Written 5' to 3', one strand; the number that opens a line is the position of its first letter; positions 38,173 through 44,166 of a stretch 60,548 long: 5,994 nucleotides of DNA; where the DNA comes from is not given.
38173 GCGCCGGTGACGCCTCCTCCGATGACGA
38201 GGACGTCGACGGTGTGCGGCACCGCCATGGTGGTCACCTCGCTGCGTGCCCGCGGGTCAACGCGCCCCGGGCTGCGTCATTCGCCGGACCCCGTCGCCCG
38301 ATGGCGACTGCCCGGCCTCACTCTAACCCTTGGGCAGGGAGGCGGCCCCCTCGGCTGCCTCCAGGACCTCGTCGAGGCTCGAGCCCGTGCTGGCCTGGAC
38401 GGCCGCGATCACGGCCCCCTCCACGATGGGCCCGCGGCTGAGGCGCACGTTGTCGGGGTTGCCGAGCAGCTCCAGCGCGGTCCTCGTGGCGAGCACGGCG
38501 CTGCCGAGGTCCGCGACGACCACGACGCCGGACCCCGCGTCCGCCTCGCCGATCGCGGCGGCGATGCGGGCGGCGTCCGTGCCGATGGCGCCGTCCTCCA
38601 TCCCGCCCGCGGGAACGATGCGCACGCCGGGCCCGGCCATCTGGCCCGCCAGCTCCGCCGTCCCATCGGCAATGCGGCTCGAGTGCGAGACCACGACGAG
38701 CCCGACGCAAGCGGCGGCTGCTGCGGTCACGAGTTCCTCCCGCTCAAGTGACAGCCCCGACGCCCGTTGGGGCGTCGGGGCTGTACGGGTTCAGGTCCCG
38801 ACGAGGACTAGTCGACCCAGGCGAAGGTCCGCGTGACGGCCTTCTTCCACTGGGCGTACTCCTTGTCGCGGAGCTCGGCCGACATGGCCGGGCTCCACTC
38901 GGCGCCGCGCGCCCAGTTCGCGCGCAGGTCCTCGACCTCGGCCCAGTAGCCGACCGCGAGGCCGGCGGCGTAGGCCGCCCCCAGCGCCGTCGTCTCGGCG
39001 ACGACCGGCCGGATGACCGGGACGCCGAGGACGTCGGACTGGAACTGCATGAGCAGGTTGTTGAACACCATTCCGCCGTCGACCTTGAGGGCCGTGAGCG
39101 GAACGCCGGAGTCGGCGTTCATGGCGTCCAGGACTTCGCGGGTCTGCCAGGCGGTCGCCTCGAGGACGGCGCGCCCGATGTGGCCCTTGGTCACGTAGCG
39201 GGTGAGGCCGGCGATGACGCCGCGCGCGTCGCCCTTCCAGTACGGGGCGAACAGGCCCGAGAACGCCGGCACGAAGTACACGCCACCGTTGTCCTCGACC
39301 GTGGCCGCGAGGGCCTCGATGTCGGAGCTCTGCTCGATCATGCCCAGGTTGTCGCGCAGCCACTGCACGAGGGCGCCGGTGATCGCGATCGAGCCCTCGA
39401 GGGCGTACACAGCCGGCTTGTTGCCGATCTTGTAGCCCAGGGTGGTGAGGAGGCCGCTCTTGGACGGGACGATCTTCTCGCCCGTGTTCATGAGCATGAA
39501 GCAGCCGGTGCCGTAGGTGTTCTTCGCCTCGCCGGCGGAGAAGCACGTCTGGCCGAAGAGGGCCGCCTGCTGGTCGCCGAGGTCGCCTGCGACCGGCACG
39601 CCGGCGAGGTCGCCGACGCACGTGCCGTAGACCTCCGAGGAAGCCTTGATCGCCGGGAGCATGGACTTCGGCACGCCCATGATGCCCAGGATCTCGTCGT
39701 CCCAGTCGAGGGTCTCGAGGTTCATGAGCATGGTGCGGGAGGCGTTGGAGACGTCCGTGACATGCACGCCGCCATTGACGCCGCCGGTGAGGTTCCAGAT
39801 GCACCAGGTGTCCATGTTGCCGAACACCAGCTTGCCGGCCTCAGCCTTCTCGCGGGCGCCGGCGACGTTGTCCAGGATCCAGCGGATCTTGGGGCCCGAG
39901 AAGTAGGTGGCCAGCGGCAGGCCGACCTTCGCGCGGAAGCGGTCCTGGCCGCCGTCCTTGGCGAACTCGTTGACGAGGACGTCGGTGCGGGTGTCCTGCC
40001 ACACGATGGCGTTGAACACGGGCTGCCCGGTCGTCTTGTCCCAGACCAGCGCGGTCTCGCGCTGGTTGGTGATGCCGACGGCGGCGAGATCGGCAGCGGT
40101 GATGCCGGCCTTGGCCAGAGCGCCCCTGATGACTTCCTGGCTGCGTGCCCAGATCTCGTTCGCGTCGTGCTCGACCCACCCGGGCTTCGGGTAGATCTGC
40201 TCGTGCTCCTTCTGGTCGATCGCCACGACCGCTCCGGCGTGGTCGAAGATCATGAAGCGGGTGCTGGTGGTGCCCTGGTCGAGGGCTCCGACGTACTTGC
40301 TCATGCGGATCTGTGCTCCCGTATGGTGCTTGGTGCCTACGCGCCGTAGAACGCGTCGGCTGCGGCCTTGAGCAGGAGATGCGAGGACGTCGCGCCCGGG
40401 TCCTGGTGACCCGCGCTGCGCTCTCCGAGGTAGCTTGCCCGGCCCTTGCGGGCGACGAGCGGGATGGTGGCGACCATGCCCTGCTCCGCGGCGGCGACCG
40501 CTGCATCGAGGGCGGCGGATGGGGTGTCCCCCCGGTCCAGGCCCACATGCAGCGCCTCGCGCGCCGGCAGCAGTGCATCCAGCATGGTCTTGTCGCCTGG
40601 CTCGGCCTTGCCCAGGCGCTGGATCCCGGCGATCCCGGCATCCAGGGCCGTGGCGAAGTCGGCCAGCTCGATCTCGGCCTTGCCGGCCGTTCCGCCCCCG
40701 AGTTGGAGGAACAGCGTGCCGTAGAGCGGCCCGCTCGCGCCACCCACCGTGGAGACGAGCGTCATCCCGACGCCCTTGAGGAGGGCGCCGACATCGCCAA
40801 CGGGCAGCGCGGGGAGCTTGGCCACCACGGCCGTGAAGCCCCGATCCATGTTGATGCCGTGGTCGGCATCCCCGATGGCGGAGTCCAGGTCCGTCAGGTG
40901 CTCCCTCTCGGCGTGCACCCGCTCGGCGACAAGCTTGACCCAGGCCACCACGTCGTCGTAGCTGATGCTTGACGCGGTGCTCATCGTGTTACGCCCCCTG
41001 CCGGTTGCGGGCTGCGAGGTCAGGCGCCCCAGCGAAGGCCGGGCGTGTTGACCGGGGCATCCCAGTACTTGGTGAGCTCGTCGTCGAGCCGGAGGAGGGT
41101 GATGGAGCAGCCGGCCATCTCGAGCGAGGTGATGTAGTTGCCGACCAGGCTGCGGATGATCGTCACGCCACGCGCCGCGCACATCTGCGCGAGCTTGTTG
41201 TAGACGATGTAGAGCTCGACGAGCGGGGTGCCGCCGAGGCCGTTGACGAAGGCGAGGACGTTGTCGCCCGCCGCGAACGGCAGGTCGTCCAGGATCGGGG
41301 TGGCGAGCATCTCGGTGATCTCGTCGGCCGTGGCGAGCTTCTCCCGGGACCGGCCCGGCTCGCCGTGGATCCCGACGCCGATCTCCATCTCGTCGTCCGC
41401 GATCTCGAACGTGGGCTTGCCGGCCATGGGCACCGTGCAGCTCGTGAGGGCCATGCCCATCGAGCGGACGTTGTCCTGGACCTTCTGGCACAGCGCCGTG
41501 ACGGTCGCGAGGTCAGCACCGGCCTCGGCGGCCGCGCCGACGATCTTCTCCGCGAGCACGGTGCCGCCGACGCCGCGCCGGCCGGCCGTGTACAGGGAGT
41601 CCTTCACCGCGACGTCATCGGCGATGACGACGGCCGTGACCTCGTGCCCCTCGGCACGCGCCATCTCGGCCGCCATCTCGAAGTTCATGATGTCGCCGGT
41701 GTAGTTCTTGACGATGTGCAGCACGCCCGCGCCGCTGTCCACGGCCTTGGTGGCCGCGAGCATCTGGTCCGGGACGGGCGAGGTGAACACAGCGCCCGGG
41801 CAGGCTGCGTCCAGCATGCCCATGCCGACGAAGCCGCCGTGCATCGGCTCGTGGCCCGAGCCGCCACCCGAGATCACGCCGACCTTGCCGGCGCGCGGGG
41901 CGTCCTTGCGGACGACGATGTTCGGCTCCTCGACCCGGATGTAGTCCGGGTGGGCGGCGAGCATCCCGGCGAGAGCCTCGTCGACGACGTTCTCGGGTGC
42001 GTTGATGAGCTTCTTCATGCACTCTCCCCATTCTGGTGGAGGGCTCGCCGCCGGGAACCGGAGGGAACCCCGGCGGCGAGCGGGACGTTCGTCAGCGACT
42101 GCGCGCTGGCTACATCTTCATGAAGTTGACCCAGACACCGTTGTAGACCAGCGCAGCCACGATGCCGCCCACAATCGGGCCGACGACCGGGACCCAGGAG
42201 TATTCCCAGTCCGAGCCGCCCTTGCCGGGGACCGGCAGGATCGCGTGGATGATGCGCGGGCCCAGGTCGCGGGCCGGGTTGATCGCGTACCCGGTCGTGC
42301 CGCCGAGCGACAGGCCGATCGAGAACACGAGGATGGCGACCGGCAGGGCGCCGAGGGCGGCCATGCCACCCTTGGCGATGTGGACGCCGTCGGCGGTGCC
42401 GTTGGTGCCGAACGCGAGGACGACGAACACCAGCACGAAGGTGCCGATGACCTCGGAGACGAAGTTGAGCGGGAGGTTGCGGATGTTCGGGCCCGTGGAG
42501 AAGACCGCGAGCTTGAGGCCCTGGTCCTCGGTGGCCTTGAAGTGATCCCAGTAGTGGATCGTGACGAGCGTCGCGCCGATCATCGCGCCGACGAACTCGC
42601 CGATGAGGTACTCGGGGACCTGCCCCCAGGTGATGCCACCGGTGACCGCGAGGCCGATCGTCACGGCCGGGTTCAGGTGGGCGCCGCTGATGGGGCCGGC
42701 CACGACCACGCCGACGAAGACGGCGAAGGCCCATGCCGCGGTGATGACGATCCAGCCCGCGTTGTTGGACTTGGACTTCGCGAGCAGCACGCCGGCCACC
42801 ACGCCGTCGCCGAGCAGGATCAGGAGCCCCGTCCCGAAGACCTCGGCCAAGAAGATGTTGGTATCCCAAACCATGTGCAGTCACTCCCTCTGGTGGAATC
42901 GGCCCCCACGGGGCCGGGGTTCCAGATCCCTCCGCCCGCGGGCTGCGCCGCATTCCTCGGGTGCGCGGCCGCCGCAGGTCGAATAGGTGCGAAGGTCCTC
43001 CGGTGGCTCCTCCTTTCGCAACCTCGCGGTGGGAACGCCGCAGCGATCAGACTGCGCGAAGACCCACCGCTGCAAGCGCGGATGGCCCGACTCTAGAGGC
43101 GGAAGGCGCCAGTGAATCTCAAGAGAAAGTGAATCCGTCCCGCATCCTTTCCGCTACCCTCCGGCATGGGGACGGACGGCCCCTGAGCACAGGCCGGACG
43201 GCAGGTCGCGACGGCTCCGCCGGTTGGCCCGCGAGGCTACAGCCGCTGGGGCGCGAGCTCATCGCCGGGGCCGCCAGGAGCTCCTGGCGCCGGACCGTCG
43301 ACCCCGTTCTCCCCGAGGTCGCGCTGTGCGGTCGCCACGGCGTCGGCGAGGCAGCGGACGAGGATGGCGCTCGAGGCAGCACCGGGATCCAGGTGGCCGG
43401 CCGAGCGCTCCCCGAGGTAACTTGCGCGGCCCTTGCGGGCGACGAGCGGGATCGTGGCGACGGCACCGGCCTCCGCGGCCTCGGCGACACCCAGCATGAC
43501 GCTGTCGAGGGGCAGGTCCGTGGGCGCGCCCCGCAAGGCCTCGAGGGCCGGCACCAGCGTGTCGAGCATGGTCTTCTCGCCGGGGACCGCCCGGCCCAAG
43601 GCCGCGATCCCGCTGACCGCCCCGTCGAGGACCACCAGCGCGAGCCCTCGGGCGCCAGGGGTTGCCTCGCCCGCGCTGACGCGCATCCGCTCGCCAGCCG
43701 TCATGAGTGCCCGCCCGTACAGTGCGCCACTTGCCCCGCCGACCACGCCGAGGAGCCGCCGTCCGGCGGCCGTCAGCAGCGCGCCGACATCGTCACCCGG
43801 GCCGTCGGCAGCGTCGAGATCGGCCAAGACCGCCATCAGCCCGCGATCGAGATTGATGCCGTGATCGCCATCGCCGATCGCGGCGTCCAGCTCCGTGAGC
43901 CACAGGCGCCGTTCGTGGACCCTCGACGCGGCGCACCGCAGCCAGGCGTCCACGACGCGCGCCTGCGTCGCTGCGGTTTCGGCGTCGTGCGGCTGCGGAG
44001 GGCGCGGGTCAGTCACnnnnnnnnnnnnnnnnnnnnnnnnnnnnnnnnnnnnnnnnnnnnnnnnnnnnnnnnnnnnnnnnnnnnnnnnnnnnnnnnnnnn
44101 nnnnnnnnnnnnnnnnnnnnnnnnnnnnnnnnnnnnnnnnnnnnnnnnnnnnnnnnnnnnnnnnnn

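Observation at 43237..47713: DhaK-less DhaM-DhaL pair divergent from a DhaL-like gene coupled to a GAF-PAS histidine kinase and OmpR-type regulator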

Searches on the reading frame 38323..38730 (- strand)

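Call 3: search_protein_families(library=pfam, proteins=[window:38323-38730:-], max_evalue=0.01)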
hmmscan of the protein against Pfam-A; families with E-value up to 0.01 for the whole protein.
window:38323-38730:- (135 aa): 1 family
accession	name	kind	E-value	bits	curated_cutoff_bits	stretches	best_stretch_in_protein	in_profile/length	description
PF03610.21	EIIA-man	-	1.8e-24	86.6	21.4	1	10-122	1-115/116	PTS system fructose IIA component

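Call 68: search_protein_families(library=ncbifam, proteins=[window:38323-38730:-], max_evalue=0.001)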
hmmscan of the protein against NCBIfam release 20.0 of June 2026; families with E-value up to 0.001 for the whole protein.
window:38323-38730:- (135 aa): 2 families
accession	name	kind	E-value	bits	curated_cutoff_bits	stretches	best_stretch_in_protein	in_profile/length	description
TIGR02364.1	dha_pts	equivalog_domain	1.5e-35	122.2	98.25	1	9-128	1-123/125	dihydroxyacetone kinase phosphoryl donor subunit DhaM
NF008478.1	PRK11377.1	equivalog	3.9e-27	95.4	520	1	9-129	2-127/473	dihydroxyacetone kinase phosphoryl donor subunit DhaM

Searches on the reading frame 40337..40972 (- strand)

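Call 3: search_protein_families(library=pfam, proteins=[window:40337-40972:-], max_evalue=0.01)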
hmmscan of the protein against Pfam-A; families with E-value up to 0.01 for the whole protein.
window:40337-40972:- (211 aa): 1 family
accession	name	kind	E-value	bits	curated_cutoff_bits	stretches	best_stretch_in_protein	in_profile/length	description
PF02734.22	Dak2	-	1e-54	185.5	27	1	32-205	1-173/174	DAK2 domain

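Call 68: search_protein_families(library=ncbifam, proteins=[window:40337-40972:-], max_evalue=0.001)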
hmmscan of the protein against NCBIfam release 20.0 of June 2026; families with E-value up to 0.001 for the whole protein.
window:40337-40972:- (211 aa): 4 families
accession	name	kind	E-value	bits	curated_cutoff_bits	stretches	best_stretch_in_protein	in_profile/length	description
TIGR02365.1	dha_L_ycgS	equivalog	1e-70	237.4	138.3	1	9-205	2-195/196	dihydroxyacetone kinase subunit DhaL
NF011049.0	PRK14479.1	subfamily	2.1e-55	188.4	492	1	4-207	360-565/568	dihydroxyacetone kinase family protein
TIGR02361.1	dak_ATP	equivalog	3.1e-33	115.2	574.95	1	3-204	380-582/583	glycerone kinase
TIGR03599.1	YloV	subfamily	0.00053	18.6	396.1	1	14-167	7-160/530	DAK2 domain fusion protein YloV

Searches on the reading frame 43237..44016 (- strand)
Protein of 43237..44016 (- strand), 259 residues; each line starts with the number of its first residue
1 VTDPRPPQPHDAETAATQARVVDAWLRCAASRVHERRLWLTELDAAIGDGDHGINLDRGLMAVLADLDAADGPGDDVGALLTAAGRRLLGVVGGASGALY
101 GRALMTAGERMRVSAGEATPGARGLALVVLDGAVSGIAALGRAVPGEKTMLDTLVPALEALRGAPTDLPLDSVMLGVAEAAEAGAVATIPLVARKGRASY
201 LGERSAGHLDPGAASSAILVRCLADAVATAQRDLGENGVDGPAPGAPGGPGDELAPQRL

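Call 3: search_protein_families(library=pfam, proteins=[window:43237-44016:-], max_evalue=0.01)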
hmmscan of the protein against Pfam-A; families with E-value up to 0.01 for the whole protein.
window:43237-44016:- (259 aa): 1 family
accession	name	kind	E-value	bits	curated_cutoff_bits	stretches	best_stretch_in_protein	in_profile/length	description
PF02734.22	Dak2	-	4.5e-43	147.6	27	1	46-224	1-173/174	DAK2 domain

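Call 68: search_protein_families(library=ncbifam, proteins=[window:43237-44016:-], max_evalue=0.001)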
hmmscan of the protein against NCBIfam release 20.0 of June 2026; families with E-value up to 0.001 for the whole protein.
window:43237-44016:- (259 aa): 3 families
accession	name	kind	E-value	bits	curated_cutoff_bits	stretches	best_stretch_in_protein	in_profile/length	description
TIGR02365.1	dha_L_ycgS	equivalog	1.8e-55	187.7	138.3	1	23-224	2-195/196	dihydroxyacetone kinase subunit DhaL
NF011049.0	PRK14479.1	subfamily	5.6e-46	157.2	492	1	12-227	354-566/568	dihydroxyacetone kinase family protein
TIGR02361.1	dak_ATP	equivalog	1.2e-30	106.7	574.95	1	11-223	374-582/583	glycerone kinase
